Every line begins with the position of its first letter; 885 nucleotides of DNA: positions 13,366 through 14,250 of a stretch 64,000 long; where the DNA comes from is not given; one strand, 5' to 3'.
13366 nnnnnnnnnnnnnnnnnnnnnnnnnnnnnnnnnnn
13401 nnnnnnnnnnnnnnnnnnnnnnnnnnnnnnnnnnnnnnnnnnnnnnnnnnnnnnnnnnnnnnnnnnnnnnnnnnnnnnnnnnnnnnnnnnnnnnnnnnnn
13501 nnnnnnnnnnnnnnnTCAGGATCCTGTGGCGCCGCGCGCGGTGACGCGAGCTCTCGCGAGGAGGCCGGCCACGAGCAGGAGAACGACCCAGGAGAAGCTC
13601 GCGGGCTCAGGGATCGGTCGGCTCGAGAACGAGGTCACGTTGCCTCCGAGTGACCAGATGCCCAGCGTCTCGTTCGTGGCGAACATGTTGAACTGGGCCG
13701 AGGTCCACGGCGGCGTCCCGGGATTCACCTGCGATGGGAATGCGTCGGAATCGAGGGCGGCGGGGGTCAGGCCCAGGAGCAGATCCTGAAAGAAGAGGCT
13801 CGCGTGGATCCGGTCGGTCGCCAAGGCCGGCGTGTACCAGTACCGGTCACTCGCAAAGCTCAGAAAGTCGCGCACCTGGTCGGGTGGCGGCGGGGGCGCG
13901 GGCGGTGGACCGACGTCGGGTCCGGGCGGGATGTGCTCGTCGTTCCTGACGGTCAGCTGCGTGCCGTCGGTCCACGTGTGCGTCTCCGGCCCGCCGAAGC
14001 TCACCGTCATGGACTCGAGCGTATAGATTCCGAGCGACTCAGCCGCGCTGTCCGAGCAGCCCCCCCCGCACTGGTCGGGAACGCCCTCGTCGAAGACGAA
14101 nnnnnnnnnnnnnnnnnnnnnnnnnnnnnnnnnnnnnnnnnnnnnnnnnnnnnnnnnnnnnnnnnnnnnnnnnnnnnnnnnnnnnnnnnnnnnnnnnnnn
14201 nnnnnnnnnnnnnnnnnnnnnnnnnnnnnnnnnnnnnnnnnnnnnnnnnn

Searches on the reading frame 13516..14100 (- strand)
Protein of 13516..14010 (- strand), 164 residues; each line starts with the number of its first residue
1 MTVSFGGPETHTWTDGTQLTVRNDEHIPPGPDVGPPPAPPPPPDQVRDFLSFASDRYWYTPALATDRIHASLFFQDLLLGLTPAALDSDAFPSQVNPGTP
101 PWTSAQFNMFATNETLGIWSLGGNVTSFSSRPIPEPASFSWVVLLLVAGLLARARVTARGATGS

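Call 7: search_protein_families(library=ncbifam, proteins=[window:13519-14010:-], max_evalue=1)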
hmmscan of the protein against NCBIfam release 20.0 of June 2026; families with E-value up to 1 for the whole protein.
window:13519-14010:- (164 aa): 0 families

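Call 8: search_protein_families(library=pfam, proteins=[window:13519-14010:-], max_evalue=1)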
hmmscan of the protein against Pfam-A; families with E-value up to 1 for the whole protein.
window:13519-14010:- (164 aa): 1 family
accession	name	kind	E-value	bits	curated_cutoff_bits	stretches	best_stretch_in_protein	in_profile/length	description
PF07589.16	PEP-CTERM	-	0.83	10.3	20.7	1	132-155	1-23/24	PEP-CTERM motif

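Call 9: find_encoding_contigs(protein=window:13516-14010:-, flank=3000, max_places=10)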
Protein window:13516-14010:- (164 aa): 9 contigs read that carry it; 9 places shown.
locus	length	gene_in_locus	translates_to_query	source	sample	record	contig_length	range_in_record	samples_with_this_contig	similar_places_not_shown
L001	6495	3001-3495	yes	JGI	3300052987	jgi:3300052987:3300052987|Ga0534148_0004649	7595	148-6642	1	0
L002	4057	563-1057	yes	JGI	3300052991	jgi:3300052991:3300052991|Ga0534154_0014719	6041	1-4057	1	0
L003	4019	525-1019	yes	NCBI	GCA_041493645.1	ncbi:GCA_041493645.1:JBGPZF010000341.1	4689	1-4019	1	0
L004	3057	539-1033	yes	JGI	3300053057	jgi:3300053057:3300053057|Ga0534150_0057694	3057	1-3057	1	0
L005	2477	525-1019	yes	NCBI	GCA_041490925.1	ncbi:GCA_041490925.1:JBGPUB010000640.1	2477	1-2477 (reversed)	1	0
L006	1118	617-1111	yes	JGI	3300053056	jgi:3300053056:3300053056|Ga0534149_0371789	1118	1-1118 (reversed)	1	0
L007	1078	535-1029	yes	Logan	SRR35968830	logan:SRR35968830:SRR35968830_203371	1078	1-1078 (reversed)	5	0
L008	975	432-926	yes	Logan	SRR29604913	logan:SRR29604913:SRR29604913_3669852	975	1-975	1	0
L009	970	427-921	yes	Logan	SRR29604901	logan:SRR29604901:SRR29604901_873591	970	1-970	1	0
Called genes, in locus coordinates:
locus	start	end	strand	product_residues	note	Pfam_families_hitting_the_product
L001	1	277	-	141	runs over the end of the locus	?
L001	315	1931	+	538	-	PF00501:AMP-binding, PF13193:AMP-binding_C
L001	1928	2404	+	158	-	PF14534:DUF4440, PF13474:SnoaL_3, PF12680:SnoaL_2 (weak)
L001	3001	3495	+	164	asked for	-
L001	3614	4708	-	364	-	PF00108:Thiolase_N, PF02803:Thiolase_C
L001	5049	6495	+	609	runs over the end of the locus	PF01558:POR, PF01855:POR_N, PF17147:PFOR_II (weak)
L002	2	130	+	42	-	?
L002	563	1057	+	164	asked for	-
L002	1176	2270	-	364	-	PF00108:Thiolase_N, PF02803:Thiolase_C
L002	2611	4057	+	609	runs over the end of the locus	PF01558:POR, PF01855:POR_N, PF17147:PFOR_II (weak)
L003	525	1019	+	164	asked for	-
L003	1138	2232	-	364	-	PF00108:Thiolase_N, PF02803:Thiolase_C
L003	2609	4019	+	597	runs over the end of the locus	PF01558:POR, PF01855:POR_N, PF17147:PFOR_II (weak)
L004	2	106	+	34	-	?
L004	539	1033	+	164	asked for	-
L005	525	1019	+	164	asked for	-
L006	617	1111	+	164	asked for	-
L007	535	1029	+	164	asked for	-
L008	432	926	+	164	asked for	-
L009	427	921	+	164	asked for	-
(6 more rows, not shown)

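Call 18: find_related_loci(query=A1, collection=genome_contigs, flank=3000)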
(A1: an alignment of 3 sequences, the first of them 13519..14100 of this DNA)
Query A1 (194 aa) in genome_contigs; peptide patterns used: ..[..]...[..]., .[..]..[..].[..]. (x = any residue, [..] = any of these).
56 stretches matched a pattern, but none encodes a relative of the query by tblastn (E <= 1e-3).

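Call 20: find_related_loci(query=A1, collection=metagenome_contigs, flank=1500)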
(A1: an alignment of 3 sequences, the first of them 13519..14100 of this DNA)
Query A1 (194 aa) in metagenome_contigs; peptide patterns used: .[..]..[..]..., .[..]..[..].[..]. (x = any residue, [..] = any of these).
152 stretches matched a pattern, but none encodes a relative of the query by tblastn (E <= 1e-3).

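Call 24: search_protein_representatives(alignment_id=A1)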
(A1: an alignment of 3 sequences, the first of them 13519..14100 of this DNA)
Query: 3 sequences, 196 profile positions. Proteins with E-value up to 0.001 (for the whole library): 10; up to 1e-10: 7; up to 1e-30: 3. The best 10 are listed.
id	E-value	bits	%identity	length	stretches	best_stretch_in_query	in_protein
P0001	3.0e-101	353.4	-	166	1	31-196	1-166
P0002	4.9e-97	339.7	-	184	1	1-187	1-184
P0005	6.3e-38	146.8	-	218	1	1-152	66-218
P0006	1.9e-26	109.4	-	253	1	2-186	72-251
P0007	3.5e-20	88.9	-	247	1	2-187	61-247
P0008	3.4e-15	72.6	-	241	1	2-185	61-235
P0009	3.6e-11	59.5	-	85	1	98-186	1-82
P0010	7.8e-05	38.8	-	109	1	31-134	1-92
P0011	1.7e-04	37.7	-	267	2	107-186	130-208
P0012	5.5e-04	36.0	-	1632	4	131-171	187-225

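Call 32: find_encoding_contigs(protein=P0011, flank=4000)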
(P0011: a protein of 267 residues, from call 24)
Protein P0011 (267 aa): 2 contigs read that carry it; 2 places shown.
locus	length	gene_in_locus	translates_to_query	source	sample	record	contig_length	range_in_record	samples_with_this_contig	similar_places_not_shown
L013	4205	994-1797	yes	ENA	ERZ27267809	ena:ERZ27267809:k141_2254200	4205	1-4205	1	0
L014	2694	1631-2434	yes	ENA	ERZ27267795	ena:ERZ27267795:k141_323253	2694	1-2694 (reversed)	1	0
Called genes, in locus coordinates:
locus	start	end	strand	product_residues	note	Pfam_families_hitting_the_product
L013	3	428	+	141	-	?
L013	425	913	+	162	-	PF14534:DUF4440 (faint), PF13577:SnoaL_4 (weak), PF12680:SnoaL_2 (weak)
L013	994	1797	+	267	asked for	-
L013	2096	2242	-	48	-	-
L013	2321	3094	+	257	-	-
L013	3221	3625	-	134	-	-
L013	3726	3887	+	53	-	-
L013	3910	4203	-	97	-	?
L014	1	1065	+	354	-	?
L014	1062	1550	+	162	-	PF14534:DUF4440 (faint), PF13577:SnoaL_4 (weak), PF12680:SnoaL_2 (weak)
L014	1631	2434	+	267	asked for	-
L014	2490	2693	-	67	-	?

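Call 41: search_protein_families(library=pfam, proteins=[P0006, P0007, P0008, P0009], max_evalue=1)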
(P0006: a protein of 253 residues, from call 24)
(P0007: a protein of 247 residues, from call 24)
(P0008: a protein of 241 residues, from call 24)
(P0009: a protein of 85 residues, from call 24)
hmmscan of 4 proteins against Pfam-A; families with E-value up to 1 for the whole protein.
P0006 (253 aa): 0 families

P0007 (247 aa): 0 families

P0008 (241 aa): 0 families

P0009 (85 aa): 1 family
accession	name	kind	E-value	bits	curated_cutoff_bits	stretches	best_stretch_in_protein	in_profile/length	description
PF03779.20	SPW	-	0.033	15.1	31.5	1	34-80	22-66/93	SPW repeat domain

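Call 42: search_protein_families(library=ncbifam, proteins=[P0006, P0007, P0008, P0009], max_evalue=1)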
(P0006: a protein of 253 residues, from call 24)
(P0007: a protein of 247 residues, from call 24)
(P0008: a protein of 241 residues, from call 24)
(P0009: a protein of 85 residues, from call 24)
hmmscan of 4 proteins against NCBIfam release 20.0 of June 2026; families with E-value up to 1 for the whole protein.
P0006 (253 aa): 0 families

P0007 (247 aa): 1 family
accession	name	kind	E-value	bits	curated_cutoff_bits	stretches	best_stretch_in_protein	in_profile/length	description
NF033554.9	floc_PepA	equivalog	0.013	15.3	80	1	195-244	209-258/261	flocculation-associated PEP-CTERM protein PepA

P0008 (241 aa): 0 families

P0009 (85 aa): 1 family
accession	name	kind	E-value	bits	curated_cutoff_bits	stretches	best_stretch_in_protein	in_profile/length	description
TIGR03382.1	GC_trans_RRR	domain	0.47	11.2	15.85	1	67-82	11-26/27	MYXO-CTERM sorting domain-containing protein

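Call 43: find_encoding_contigs(protein=P0010, flank=3000, max_places=4)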
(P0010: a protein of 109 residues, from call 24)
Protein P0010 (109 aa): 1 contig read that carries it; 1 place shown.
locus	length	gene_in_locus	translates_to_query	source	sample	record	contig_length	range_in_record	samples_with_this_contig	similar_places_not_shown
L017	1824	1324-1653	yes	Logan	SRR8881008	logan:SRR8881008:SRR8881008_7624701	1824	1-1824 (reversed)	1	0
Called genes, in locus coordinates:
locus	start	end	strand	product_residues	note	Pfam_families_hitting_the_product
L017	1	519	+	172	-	?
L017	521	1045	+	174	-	-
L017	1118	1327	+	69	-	-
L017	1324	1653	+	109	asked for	-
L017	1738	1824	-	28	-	?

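Call 44: find_encoding_contigs(protein=P0007, flank=3000, max_places=4)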
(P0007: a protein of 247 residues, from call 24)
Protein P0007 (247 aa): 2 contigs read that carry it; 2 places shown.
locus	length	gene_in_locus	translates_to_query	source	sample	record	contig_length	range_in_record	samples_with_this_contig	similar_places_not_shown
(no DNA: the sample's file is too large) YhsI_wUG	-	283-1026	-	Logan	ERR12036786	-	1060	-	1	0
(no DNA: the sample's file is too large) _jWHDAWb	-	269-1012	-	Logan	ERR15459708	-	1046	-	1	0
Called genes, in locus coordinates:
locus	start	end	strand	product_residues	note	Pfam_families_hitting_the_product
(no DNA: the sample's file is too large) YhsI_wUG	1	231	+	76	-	?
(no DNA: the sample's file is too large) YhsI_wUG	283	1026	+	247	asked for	-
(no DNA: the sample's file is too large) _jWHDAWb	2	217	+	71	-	?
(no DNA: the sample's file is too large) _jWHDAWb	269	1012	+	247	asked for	-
